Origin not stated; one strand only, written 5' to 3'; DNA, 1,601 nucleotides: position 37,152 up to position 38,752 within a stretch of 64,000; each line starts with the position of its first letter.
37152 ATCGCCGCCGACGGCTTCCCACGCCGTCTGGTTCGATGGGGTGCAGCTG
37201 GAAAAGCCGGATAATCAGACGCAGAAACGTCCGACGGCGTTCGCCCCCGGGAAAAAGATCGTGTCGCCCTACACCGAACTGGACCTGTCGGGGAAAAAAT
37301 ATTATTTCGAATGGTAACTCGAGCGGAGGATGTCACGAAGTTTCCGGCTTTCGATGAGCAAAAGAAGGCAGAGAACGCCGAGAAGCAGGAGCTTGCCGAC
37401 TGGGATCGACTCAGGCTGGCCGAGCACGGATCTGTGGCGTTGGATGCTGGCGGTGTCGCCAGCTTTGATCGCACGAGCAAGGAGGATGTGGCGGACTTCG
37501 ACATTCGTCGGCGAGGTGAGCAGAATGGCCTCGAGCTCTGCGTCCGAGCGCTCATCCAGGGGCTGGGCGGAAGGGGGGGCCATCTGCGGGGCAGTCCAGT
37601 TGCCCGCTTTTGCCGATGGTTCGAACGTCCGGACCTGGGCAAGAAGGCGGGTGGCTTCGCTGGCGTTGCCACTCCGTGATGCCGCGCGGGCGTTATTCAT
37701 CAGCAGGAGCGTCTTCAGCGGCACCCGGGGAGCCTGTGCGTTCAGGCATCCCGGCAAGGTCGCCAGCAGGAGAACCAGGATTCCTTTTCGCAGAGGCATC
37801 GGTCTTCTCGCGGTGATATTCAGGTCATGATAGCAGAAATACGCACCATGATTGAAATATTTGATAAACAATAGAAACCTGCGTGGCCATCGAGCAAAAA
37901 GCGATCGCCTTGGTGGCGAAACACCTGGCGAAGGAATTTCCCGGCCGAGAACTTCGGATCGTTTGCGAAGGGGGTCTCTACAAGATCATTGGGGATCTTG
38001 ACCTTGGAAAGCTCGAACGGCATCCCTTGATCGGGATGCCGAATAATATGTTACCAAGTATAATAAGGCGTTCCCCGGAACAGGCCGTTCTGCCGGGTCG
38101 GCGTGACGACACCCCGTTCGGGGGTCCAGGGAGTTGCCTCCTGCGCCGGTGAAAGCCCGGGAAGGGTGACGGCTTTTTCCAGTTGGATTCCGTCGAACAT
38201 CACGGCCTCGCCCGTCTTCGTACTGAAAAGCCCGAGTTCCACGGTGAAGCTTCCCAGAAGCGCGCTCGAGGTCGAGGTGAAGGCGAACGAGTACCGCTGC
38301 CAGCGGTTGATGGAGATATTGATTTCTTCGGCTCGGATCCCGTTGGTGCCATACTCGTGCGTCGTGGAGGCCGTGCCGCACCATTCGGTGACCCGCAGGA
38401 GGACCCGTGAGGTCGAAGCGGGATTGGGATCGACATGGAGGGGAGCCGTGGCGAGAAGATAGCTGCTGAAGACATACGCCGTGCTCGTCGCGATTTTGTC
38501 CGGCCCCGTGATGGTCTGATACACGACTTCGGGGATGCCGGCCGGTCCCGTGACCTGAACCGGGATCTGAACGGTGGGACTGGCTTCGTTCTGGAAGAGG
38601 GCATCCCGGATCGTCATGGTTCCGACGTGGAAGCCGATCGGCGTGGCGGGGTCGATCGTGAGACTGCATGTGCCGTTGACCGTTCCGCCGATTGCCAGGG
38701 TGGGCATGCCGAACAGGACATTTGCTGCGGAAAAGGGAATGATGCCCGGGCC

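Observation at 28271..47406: Two convergent giant paralogous surface proteins with DUF2341-like + CARDB/Ig-like repeat arrays and dedicated small membrane/TPR partners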

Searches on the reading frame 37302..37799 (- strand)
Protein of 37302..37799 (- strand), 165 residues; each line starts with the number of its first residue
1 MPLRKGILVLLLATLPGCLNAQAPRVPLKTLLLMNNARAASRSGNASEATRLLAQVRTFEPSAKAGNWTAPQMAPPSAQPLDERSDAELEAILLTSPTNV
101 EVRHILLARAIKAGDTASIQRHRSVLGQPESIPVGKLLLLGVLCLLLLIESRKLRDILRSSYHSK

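Call 67: search_protein_families(library=pfam, proteins=[window:37302-37799:-], max_evalue=1)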
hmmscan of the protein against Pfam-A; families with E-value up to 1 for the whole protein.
window:37302-37799:- (165 aa): 0 families

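Call 90: search_protein_families(library=ncbifam, proteins=[window:37302-37799:-], max_evalue=1)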
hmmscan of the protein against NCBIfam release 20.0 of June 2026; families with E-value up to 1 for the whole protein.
window:37302-37799:- (165 aa): 0 families

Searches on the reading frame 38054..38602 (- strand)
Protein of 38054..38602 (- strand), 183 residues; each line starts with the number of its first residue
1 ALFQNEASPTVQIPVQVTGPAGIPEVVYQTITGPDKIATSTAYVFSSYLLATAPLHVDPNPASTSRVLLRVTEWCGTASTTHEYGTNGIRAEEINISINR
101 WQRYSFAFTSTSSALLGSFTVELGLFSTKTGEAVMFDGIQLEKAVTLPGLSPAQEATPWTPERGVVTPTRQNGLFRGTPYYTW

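Call 67: search_protein_families(library=pfam, proteins=[window:38054-38602:-], max_evalue=1)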
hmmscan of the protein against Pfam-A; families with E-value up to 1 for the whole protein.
window:38054-38602:- (183 aa): 0 families

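Call 71: predict_structure(alignment_id=A7)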
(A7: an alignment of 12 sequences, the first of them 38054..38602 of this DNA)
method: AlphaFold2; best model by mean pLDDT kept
length: 183 residues; sequences in the alignment: 12
mean_pLDDT: 68.0   pTM: 0.60
mean pLDDT of the five models: 68.0, 64.1, 63.2, 61.6, 57.9
residues with pLDDT >= 90: 8; 70-90: 94; 50-70: 47; < 50: 34
segments of 3 or more residues with pLDDT < 50: 1-10, 160-183
pLDDT, mean of each block of 10 residues (from residue 1): 30 62 72 70 83 90 84 70 71 89 82 66 83 81 72 56 38 35 35
secondary structure, 60 per line:
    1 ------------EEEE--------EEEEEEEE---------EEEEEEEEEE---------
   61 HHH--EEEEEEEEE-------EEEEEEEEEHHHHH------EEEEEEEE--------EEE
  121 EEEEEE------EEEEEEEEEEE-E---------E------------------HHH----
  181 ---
elements in order: E13-16 E25-32 E42-51 E66-74 E82-90 H91-95 E102-109 E118-126 E133-143

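Call 73: search_protein_representatives(alignment_id=A7)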
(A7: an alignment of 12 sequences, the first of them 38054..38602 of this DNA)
Query: 12 sequences, 177 profile positions. Proteins with E-value up to 0.001 (for the whole library): 110; up to 1e-10: 83; up to 1e-30: 54. The best 110 are listed.
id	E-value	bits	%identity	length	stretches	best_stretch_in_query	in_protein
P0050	2.4e-55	203.4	-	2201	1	1-177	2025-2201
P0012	2.7e-55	203.3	-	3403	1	2-177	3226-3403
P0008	2.9e-52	193.3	-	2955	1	2-177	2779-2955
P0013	3.0e-49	183.5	-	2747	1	2-177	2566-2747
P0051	1.6e-45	171.4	-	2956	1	1-177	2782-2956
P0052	1.7e-45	171.3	-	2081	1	2-177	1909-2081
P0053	2.1e-44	167.7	-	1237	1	1-177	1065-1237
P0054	1.3e-43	165.2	-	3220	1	1-177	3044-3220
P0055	3.1e-43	163.9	-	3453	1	6-177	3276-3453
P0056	4.2e-43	163.5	-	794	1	3-177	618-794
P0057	1.1e-42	162.1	-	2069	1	1-177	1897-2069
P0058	1.2e-42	162.0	-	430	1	5-177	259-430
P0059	1.8e-42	161.5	-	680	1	2-177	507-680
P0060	4.4e-42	160.2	-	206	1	6-177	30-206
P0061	7.9e-42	159.4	-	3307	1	5-177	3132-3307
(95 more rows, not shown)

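Call 90: search_protein_families(library=ncbifam, proteins=[window:38054-38602:-], max_evalue=1)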
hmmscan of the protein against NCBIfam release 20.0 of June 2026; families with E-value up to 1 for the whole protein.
window:38054-38602:- (183 aa): 1 family
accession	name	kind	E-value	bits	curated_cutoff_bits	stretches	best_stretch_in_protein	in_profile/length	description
NF048003.1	GTA_spike_fiber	domain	0.00038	21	36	1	38-144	65-164/182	phage head spike fiber domain-containing protein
